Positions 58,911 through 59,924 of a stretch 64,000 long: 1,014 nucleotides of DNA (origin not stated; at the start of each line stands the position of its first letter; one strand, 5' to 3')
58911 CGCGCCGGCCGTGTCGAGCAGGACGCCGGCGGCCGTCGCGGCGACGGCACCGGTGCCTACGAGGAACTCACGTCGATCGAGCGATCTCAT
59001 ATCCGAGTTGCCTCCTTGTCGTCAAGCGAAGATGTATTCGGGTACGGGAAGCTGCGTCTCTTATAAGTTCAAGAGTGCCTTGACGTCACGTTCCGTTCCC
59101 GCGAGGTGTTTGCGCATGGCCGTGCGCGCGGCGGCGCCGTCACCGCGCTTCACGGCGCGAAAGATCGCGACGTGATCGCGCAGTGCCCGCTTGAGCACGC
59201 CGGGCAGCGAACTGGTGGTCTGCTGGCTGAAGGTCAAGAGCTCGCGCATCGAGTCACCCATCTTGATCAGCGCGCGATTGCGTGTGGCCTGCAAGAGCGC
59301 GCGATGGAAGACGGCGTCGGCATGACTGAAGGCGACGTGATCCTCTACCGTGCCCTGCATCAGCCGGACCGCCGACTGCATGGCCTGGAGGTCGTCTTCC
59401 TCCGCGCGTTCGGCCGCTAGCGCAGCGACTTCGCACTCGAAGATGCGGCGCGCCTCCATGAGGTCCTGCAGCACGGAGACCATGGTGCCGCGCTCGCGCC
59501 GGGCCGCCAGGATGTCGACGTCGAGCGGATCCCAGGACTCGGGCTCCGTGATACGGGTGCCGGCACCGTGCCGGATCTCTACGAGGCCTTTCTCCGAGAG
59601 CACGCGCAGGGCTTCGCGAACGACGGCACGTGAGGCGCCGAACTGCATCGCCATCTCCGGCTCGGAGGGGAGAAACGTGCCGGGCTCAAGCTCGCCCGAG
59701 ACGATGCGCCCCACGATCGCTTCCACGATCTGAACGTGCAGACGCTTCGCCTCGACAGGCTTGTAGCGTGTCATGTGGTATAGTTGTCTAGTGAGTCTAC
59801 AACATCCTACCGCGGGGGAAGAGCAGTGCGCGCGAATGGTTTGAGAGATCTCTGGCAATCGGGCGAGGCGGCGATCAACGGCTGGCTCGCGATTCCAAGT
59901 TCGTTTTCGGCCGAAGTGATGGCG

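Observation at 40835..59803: Three copies of a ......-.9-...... palindrome define a GntR regulon that is split by the CRISPR-Cas island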

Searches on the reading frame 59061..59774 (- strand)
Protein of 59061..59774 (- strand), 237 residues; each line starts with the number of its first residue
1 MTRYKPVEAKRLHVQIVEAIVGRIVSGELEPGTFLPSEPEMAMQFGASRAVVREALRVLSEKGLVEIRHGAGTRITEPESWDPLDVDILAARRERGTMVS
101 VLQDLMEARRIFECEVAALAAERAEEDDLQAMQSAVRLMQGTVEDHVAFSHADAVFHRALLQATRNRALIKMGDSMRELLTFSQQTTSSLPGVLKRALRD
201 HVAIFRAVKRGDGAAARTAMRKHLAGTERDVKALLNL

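Call 9: search_protein_families(library=pfam, proteins=[window:59061-59774:-])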
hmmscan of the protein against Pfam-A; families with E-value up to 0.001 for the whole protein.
window:59061-59774:- (237 aa): 2 families
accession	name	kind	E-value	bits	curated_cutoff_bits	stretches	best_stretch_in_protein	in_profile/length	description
PF07729.17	FCD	-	1.1e-27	97.3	24.3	1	104-225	1-124/125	FCD domain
PF00392.27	GntR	-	1.8e-19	69.6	27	1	14-75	3-64/64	Bacterial regulatory proteins, gntR family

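Call 14: find_encoding_contigs(protein=window:59061-59774:-, flank=10000, max_places=10)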
Protein window:59061-59774:- (237 aa): no gene with exactly this product is on record in the collection.

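Call 15: find_homologous_proteins(query=window:59061-59774:-, max_evalue=1e-20)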
Query window:59061-59774:- (237 aa): 260 proteins with E <= 1e-20 among 4741 candidates; the best 120 are listed.
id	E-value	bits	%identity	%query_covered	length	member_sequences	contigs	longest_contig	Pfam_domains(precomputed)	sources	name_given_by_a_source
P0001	2.5e-144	496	100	100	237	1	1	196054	PF07729.18,PF00392.28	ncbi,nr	ncbi:FadR family transcriptional regulator [bacterium]|nr:MAG: FadR family transcriptional regulator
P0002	2.2e-106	372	75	100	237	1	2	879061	PF07729.18,PF00392.28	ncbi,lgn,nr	ncbi:FadR family transcriptional regulator [bacterium]|nr:MAG: FadR family transcriptional regulator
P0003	2.9e-104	365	75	100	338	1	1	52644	PF07729.18,PF00392.28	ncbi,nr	ncbi:FadR family transcriptional regulator [bacterium]|nr:MAG: FadR family transcriptional regulator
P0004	7.3e-76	273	59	96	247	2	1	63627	PF07729.18,PF00392.28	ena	-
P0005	1.4e-75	272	55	97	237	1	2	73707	PF07729.18,PF00392.28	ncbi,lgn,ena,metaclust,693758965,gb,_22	metaclust:\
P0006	3.1e-75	271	58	95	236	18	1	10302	PF07729.18,PF00392.28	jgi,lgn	jgi:GntR family galactonate operon transcriptional repressor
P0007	3.5e-75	270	59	95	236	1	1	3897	PF07729.18,PF00392.28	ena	-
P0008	8.8e-73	263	56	95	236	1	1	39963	PF07729.18,PF00392.28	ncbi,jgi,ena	jgi:DNA-binding FadR family transcriptional regulator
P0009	1.8e-72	262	58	97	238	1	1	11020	PF07729.18,PF00392.28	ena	-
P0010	2.1e-72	261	56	95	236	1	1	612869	PF07729.18,PF00392.28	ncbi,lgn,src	-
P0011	3.0e-72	261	57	97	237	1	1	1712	PF07729.18,PF00392.28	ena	-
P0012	4.6e-72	260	57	95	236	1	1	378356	PF07729.18,PF00392.28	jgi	jgi:DNA-binding FadR family transcriptional regulator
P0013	4.9e-72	260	56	96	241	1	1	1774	PF07729.18,PF00392.28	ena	-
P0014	6.2e-72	260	56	95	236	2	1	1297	PF07729.18,PF00392.28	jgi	jgi:DNA-binding FadR family transcriptional regulator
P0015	9.0e-72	259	57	95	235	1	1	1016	PF07729.18,PF00392.28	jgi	jgi:GntR family transcriptional regulator, transcriptional repressor for pyruvate dehydrogenase comp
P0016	1.0e-71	259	57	95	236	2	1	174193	PF07729.18,PF00392.28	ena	-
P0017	1.2e-71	259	57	95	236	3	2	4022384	PF07729.18,PF00392.28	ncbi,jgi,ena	ncbi:MAG TPA: FadR/GntR family transcriptional regulator [Candidatus Elarobacter sp.]|jgi:DNA-bindin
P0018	5.2e-71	257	56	95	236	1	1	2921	PF07729.18,PF00392.28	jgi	jgi:DNA-binding FadR family transcriptional regulator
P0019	8.6e-71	256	55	95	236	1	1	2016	PF07729.18,PF00392.28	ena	-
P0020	1.0e-70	256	56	95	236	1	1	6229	PF07729.18,PF00392.28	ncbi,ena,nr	ncbi:MAG TPA: FadR/GntR family transcriptional regulator [Candidatus Elarobacter sp.]|nr:FadR/GntR f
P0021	2.0e-70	255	55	95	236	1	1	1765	PF07729.18,PF00392.28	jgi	jgi:DNA-binding FadR family transcriptional regulator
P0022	2.3e-70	255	56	95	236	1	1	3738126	PF07729.18,PF00392.28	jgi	jgi:DNA-binding FadR family transcriptional regulator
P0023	5.4e-70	253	56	95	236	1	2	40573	PF07729.18,PF00392.28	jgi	jgi:DNA-binding FadR family transcriptional regulator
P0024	6.6e-70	253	56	95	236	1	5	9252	PF07729.18,PF00392.28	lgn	-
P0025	8.2e-70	253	55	97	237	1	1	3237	PF07729.18,PF00392.28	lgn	-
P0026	8.5e-70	253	56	95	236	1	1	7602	PF07729.18,PF00392.28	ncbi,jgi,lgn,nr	ncbi:MAG: GntR family transcriptional regulator, transcriptional repressor for pyruvate dehydrogenas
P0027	8.7e-70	253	57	96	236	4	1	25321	PF07729.18,PF00392.28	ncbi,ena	-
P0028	8.8e-70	253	57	96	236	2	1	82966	PF07729.18,PF00392.28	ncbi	-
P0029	8.9e-70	253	55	95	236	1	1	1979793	PF07729.18,PF00392.28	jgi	jgi:DNA-binding FadR family transcriptional regulator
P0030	1.0e-69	253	56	95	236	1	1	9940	PF07729.18,PF00392.28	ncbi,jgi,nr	ncbi:MAG: GntR family transcriptional regulator, transcriptional repressor for pyruvate dehydrogenas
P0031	1.2e-69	252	56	95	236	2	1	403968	PF07729.18,PF00392.28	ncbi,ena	-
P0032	1.5e-69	252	56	95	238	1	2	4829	PF07729.18,PF00392.28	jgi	jgi:GntR family galactonate operon transcriptional repressor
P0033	1.8e-69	252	56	94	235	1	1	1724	PF07729.18,PF00392.28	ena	-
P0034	2.2e-69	252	55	95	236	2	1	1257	PF07729.18,PF00392.28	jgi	jgi:DNA-binding FadR family transcriptional regulator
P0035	2.2e-69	251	55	95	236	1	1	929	PF07729.18,PF00392.28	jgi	jgi:DNA-binding FadR family transcriptional regulator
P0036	2.3e-69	251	56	95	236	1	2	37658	PF07729.18,PF00392.28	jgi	jgi:DNA-binding FadR family transcriptional regulator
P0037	2.7e-69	251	57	95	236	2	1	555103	PF07729.18,PF00392.28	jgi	jgi:GntR family transcriptional regulator, galactonate operon transcriptional repressor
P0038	3.1e-69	251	56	94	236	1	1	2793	PF07729.18,PF00392.28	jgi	jgi:DNA-binding FadR family transcriptional regulator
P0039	3.2e-69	251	56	95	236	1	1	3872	PF07729.18,PF00392.28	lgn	-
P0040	3.6e-69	251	55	97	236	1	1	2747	PF07729.18,PF00392.28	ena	-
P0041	5.2e-69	250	56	95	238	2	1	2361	PF07729.18,PF00392.28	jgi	jgi:DNA-binding FadR family transcriptional regulator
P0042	7.6e-69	250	54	97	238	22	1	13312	PF07729.18,PF00392.28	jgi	jgi:DNA-binding FadR family transcriptional regulator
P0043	1.1e-68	249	56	95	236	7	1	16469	PF07729.18,PF00392.28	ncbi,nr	ncbi:MAG: FadR family transcriptional regulator [Candidatus Eremiobacteraeota bacterium]|nr:FadR fam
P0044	1.2e-68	249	54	95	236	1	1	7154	PF07729.18,PF00392.28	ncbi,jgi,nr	ncbi:MAG TPA: FadR/GntR family transcriptional regulator [Candidatus Elarobacter sp.]|jgi:DNA-bindin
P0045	1.7e-68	249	55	95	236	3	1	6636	PF07729.18,PF00392.28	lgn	-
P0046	1.8e-68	249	54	97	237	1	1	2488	PF07729.18,PF00392.28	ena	-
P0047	2.1e-68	248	54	97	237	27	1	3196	PF07729.18,PF00392.28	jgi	jgi:DNA-binding FadR family transcriptional regulator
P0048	3.0e-68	248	55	95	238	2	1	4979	PF07729.18,PF00392.28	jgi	jgi:DNA-binding FadR family transcriptional regulator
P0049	3.4e-68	248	55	97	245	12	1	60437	PF07729.18,PF00392.28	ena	-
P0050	4.5e-68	247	54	96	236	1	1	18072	PF07729.18,PF00392.28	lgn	-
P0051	4.8e-68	247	54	95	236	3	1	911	PF07729.18,PF00392.28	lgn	-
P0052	4.8e-68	247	55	96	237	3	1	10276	PF07729.18,PF00392.28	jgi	-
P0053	7.9e-68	246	56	94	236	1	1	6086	PF07729.18,PF00392.28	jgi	jgi:DNA-binding FadR family transcriptional regulator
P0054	9.9e-68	246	54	95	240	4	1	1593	PF07729.18,PF00392.28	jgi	jgi:GntR family transcriptional repressor for pyruvate dehydrogenase complex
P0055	1.2e-67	246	55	95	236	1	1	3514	PF07729.18,PF00392.28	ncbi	ncbi:MAG: FadR/GntR family transcriptional regulator [Candidatus Velthaea sp.]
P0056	1.4e-67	246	55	96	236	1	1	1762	PF07729.18,PF00392.28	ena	-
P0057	3.5e-67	244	55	95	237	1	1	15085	PF07729.18,PF00392.28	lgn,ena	-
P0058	4.0e-67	244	53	95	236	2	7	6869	PF07729.18,PF00392.28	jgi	jgi:DNA-binding FadR family transcriptional regulator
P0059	4.6e-67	244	56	96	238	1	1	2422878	PF07729.18,PF00392.28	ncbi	-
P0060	5.1e-67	244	56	92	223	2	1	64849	PF07729.18,PF00392.28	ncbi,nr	ncbi:MAG TPA: FadR/GntR family transcriptional regulator [Candidatus Elarobacter sp.]|nr:FadR/GntR f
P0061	5.2e-67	244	53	95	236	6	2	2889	PF07729.18,PF00392.28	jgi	jgi:DNA-binding FadR family transcriptional regulator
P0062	5.4e-67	244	54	96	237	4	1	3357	PF07729.18,PF00392.28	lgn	-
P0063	8.4e-67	243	54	95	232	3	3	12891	PF07729.18,PF00392.28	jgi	-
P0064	8.7e-67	243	53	95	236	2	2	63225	PF07729.18,PF00392.28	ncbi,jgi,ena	ncbi:MAG TPA: FadR/GntR family transcriptional regulator [Candidatus Elarobacter sp.]|jgi:DNA-bindin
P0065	1.1e-66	243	56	96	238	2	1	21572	PF07729.18,PF00392.28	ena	-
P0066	1.6e-66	242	52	95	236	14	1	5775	PF07729.18,PF00392.28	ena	-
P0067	1.8e-66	242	54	95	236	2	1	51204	PF07729.18,PF00392.28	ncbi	ncbi:MAG: FadR/GntR family transcriptional regulator [Candidatus Velthaea sp.]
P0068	3.4e-66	241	53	95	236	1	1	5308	PF07729.18,PF00392.28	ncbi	-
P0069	3.6e-66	241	54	95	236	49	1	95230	PF07729.18,PF00392.28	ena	-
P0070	4.2e-66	241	56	89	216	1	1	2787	PF07729.18,PF00392.28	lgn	-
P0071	4.2e-66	241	53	95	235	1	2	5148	PF07729.18,PF00392.28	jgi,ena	jgi:DNA-binding FadR family transcriptional regulator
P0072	5.5e-66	240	53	95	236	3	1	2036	PF07729.18,PF00392.28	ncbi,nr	ncbi:MAG: FadR family transcriptional regulator [Candidatus Eremiobacteraeota bacterium]|nr:FadR fam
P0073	8.3e-66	240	55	95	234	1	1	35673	PF07729.18,PF00392.28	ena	-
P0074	1.0e-65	240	57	88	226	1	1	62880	PF07729.18,PF00392.28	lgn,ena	-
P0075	1.6e-65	239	52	96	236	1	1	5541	PF07729.18,PF00392.28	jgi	jgi:DNA-binding FadR family transcriptional regulator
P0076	2.3e-65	238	53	95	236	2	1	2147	PF07729.18,PF00392.28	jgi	jgi:DNA-binding FadR family transcriptional regulator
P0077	2.5e-65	238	54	95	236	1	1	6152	PF07729.18,PF00392.28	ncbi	ncbi:MAG: FadR/GntR family transcriptional regulator [Candidatus Elarobacter sp.]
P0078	3.2e-65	238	54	100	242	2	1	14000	PF07729.18,PF00392.28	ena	-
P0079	2.1e-64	235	54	95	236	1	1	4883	PF07729.18,PF00392.28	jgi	jgi:DNA-binding FadR family transcriptional regulator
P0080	5.6e-64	234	52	96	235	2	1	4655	PF07729.18,PF00392.28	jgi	jgi:GntR family transcriptional repressor for pyruvate dehydrogenase complex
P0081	1.9e-63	232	52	96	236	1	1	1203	PF07729.18,PF00392.28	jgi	jgi:DNA-binding FadR family transcriptional regulator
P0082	2.2e-63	232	51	95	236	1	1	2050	PF07729.18,PF00392.28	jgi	jgi:DNA-binding FadR family transcriptional regulator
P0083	2.6e-63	232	52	95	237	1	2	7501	PF07729.18,PF00392.28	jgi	jgi:DNA-binding FadR family transcriptional regulator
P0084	2.7e-63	232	52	95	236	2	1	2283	PF07729.18,PF00392.28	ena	-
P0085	5.3e-63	231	51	95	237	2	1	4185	PF07729.18,PF00392.28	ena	-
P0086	9.9e-63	230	53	89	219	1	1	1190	PF07729.18,PF00392.28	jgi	jgi:GntR family galactonate operon transcriptional repressor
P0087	1.6e-62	229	52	95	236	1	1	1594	PF07729.18,PF00392.28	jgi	jgi:DNA-binding FadR family transcriptional regulator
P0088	1.7e-62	229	52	95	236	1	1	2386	PF07729.18,PF00392.28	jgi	jgi:DNA-binding FadR family transcriptional regulator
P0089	1.8e-62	229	52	95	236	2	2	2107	PF07729.18,PF00392.28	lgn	-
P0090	3.1e-62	228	53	95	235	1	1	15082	PF07729.18,PF00392.28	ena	-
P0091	7.5e-62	227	49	99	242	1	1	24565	PF02082.27,PF01978.26,PF07729.18,PF00392.28,PF13545.13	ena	-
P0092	1.4e-61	226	52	96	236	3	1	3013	PF07729.18,PF00392.28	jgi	jgi:DNA-binding FadR family transcriptional regulator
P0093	3.3e-57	212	56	82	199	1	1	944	PF07729.18,PF00392.28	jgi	jgi:DNA-binding FadR family transcriptional regulator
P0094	1.9e-50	190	46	95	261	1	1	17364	PF07729.18,PF00392.28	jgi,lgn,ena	-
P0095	1.1e-41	161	59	55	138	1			PF07729.18,PF00392.28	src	-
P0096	2.0e-41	160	57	57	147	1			PF07729.18,PF00392.28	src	-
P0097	6.7e-38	149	42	88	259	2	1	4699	PF07729.18,PF00392.28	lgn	-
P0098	1.1e-37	148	42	95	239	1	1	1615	PF07729.18,PF00392.28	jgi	jgi:GntR family transcriptional repressor for pyruvate dehydrogenase complex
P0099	2.5e-34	137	53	54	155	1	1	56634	PF07729.18,PF00392.28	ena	-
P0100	3.5e-34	137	37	100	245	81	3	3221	PF07729.18,PF00392.28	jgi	jgi:GntR family transcriptional regulator, galactonate operon transcriptional repressor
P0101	1.1e-32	132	37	86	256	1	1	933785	PF07729.18,PF00392.28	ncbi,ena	-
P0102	1.3e-32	131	41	66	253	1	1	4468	PF07729.18,PF00392.28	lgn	-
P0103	2.1e-32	131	40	93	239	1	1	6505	PF08279.19,PF02082.27,PF07729.18,PF00392.28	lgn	-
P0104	4.9e-32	130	43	62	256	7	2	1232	PF07729.18,PF00392.28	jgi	-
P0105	5.5e-32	129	38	84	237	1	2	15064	PF07729.18,PF00392.28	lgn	-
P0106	6.6e-32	129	37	92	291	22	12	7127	PF07729.18,PF00392.28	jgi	jgi:GntR family transcriptional regulator, transcriptional repressor for pyruvate dehydrogenase comp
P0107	9.2e-32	129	39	86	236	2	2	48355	PF08279.19,PF02082.27,PF07729.18,PF00392.28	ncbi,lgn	-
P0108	1.2e-31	128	45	62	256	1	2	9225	PF07729.18,PF00392.28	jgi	jgi:DNA-binding FadR family transcriptional regulator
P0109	1.5e-31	128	35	88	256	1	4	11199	PF07729.18,PF00392.28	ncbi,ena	-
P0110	1.5e-31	128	37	84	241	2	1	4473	PF07729.18,PF00392.28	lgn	-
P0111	2.6e-31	127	40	96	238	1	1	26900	PF08279.19,PF07729.18,PF00392.28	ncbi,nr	ncbi:MAG: FadR family transcriptional regulator [Chloroflexi bacterium]|nr:FadR family transcription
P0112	4.4e-31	126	38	84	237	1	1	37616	PF07729.18,PF00392.28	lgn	-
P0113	7.0e-31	126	40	98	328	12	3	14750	PF13412.13,PF08279.19,PF07729.18,PF00392.28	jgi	jgi:GntR family transcriptional regulator, transcriptional repressor for pyruvate dehydrogenase comp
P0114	7.5e-31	126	38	96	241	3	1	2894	PF08279.19,PF07729.18,PF00392.28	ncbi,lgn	-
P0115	9.6e-31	125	37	91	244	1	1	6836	PF07729.18,PF00392.28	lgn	-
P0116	1.4e-30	125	38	86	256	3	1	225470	PF07729.18,PF00392.28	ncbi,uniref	ncbi:FadR/GntR family transcriptional regulator [Actinoplanes sp. NPDC020271]|uniref:FadR/GntR famil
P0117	1.6e-30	125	37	86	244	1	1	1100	PF07729.18,PF00392.28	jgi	jgi:DNA-binding FadR family transcriptional regulator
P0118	1.9e-30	124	42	64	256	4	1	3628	PF07729.18,PF00392.28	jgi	jgi:DNA-binding FadR family transcriptional regulator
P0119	2.9e-30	124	43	64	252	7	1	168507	PF07729.18,PF00392.28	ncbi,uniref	ncbi:FadR/GntR family transcriptional regulator [Dactylosporangium sp. NPDC000521]|uniref:FadR/GntR 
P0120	3.4e-30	124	36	88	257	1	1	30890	PF07729.18,PF00392.28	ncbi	ncbi:FadR/GntR family transcriptional regulator [Saccharothrix stipae]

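Call 16: find_encoding_contigs(protein=P0002, flank=10000, max_places=4)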
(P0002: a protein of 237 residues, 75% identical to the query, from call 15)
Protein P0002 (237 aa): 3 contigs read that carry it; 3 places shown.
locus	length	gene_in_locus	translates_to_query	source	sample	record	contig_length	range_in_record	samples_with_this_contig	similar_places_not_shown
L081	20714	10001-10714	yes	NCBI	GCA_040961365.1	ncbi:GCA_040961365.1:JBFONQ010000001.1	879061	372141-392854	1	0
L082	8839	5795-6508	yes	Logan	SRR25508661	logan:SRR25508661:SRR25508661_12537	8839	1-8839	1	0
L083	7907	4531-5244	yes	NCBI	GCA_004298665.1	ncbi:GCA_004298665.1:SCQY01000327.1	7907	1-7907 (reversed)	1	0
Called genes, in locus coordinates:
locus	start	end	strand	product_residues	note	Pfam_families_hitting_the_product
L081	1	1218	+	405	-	PF13433:Peripla_BP_5, PF13458:Peripla_BP_6, PF01094:ANF_receptor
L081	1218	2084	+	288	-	PF02653:BPD_transp_2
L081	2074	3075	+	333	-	PF02653:BPD_transp_2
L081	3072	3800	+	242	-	PF00005:ABC_tran, PF13304:AAA_21 (faint), PF12399:BCA_ABC_TP_C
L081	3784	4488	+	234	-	PF00005:ABC_tran, PF13304:AAA_21 (faint)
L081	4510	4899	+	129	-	PF02627:CMD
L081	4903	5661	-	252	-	PF00753:Lactamase_B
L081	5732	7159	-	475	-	PF02667:SCFA_trans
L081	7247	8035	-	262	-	PF00106:adh_short, PF08659:KR, PF23441:SDR, PF13561:adh_short_C2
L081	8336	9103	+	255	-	PF00106:adh_short, PF08659:KR, PF13561:adh_short_C2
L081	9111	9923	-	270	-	PF03328:HpcH_HpaI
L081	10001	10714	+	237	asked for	PF00392:GntR, PF07729:FCD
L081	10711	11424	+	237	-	PF03737:RraA-like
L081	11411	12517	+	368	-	PF02615:Ldh_2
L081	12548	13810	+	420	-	PF13433:Peripla_BP_5, PF13458:Peripla_BP_6, PF01094:ANF_receptor, PF13433:Peripla_BP_5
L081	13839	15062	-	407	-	PF02515:CoA_transf_3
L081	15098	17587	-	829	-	PF02653:BPD_transp_2, PF00005:ABC_tran, PF02463:SMC_N (faint), PF13476:AAA_23 (faint), PF13555:AAA_29 (faint), PF13304:AAA_21 (faint), PF12399:BCA_ABC_TP_C, PF00005:ABC_tran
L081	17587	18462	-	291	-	PF02653:BPD_transp_2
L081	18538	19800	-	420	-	PF13433:Peripla_BP_5, PF13458:Peripla_BP_6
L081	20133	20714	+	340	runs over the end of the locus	PF00356:LacI, PF00532:Peripla_BP_1, PF13407:Peripla_BP_4, PF13377:Peripla_BP_3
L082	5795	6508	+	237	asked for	PF00392:GntR, PF07729:FCD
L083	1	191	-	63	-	?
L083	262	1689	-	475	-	PF02667:SCFA_trans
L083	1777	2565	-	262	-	PF00106:adh_short, PF08659:KR, PF23441:SDR, PF13561:adh_short_C2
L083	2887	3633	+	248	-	PF00106:adh_short, PF08659:KR, PF13561:adh_short_C2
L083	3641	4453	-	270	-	PF03328:HpcH_HpaI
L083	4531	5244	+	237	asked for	PF00392:GntR, PF07729:FCD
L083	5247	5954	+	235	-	PF03737:RraA-like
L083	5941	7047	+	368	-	PF02615:Ldh_2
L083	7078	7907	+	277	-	PF13433:Peripla_BP_5, PF13458:Peripla_BP_6, PF01094:ANF_receptor, PF13433:Peripla_BP_5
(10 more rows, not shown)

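Call 17: find_encoding_contigs(protein=P0003, flank=10000, max_places=4)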
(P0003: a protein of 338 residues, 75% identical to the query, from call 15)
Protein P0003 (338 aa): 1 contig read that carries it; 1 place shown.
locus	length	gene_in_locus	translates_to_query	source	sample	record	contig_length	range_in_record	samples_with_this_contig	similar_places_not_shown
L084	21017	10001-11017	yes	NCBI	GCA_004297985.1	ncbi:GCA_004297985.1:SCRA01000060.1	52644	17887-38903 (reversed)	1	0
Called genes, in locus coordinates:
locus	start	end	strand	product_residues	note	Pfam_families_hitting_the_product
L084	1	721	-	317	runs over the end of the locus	PF00701:DHDPS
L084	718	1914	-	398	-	PF02515:CoA_transf_3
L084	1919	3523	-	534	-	PF00890:FAD_binding_2, PF07992:Pyr_redox_2 (faint), PF02910:Succ_DH_flav_C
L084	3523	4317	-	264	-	PF00392:GntR, PF07729:FCD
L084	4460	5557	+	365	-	PF01547:SBP_bac_1 (weak), PF13531:SBP_bac_11, PF13416:SBP_bac_8, PF13343:SBP_bac_6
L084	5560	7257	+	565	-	PF00528:BPD_transp_1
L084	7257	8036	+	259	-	PF00378:ECH_1, PF16113:ECH_2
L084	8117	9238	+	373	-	PF00005:ABC_tran, PF13304:AAA_21 (faint)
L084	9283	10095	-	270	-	PF03328:HpcH_HpaI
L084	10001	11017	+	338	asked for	PF00392:GntR, PF07729:FCD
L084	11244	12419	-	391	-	PF02515:CoA_transf_3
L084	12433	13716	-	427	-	-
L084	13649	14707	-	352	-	PF00356:LacI, PF00532:Peripla_BP_1, PF13407:Peripla_BP_4 (weak), PF13377:Peripla_BP_3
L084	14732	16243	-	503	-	PF01144:CoA_trans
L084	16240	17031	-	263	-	PF00378:ECH_1, PF16113:ECH_2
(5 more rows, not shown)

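Call 25: find_related_loci(query=A1, collection=metagenome_contigs, flank=10000)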
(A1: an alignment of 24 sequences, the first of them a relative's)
Query A1 (237 aa) in metagenome_contigs; peptide patterns used: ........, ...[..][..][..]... (x = any residue, [..] = any of these).
248 stretches matched a pattern; 82 encode a relative of the query (tblastn E <= 1e-3); the best 80 are kept; 80 distinct loci.
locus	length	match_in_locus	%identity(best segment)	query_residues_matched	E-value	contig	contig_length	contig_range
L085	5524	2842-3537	58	3-234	2e-85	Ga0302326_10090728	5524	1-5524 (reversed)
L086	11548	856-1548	55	7-237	3e-82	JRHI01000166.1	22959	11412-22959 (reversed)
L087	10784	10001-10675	55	10-234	7e-76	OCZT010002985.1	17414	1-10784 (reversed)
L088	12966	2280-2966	55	7-235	3e-75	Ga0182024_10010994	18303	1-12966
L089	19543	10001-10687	55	7-235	1e-74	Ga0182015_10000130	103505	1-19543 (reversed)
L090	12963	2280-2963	54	7-234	4e-73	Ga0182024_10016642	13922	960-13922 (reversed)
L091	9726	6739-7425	55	7-235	2e-71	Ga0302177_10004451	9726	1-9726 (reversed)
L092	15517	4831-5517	55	7-235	2e-71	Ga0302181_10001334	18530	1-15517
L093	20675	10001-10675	54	10-234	1e-70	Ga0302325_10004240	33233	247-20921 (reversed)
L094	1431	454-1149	53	1-232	6e-75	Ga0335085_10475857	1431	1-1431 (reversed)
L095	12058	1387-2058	54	11-234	3e-70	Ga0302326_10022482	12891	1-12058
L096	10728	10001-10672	54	11-234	3e-70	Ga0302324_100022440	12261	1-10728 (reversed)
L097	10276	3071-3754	55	7-234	3e-70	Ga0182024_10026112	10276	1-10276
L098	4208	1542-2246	54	1-236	9e-70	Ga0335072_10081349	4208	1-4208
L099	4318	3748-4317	58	9-198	3e-68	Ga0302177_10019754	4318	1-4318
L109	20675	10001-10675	53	10-234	1e-61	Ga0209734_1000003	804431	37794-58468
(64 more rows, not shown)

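Call 40: search_solved_structures(query=window:59061-59774:-, max_evalue=0.00001)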
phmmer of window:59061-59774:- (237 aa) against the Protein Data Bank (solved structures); distinct sequences matched with E-value up to 0.00001: 25.
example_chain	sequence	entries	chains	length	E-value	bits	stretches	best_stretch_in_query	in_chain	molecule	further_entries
7c7e_A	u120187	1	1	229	6.2e-28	101.3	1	17-233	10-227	Putative DNA-binding transcriptional regulator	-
6on4_A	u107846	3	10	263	1.2e-18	71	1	3-226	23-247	HTH-type transcriptional repressor NanR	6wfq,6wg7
9jpj_C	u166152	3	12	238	2.7e-16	63.3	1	12-225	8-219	Pyruvate dehydrogenase complex repressor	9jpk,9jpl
6az6_A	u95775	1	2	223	1.6e-14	57.5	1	13-230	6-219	GntR family transcriptional regulator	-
8pqm_A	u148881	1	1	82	1.7e-12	50.9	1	2-77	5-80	FadR family transcriptional regulator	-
2di3_A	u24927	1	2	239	3e-12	50.1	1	11-231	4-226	Bacterial regulatory proteins, GntR family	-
9wfi_A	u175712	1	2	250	4.4e-12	49.6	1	4-167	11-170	Uncharacterized HTH-type transcriptional regulator Rv0494,Fatty acid metabolism regulator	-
7xp0_A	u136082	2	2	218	2.1e-11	47.3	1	16-233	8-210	Probable transcriptional regulator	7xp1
2wv0_A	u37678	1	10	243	2.4e-09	40.6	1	12-81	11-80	HTH-TYPE TRANSCRIPTIONAL REPRESSOR YVOA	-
4u0v_A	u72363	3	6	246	2.5e-09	40.6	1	12-81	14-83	HTH-type transcriptional repressor YvoA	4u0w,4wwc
2ra5_A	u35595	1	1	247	7.2e-09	39.1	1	12-106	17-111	Putative transcriptional regulator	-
4u0y_A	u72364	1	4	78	1.2e-08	38.3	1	12-75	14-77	HTH-type transcriptional repressor YvoA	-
3ihu_A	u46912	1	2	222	2.3e-08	37.4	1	23-225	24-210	Transcriptional regulator, GntR family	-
7u5q_A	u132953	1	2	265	4.3e-08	36.5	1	20-232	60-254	Transcriptional regulator, GntR family protein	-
1hw1_A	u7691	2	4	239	5.3e-08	36.2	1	18-167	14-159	FATTY ACID METABOLISM REGULATOR PROTEIN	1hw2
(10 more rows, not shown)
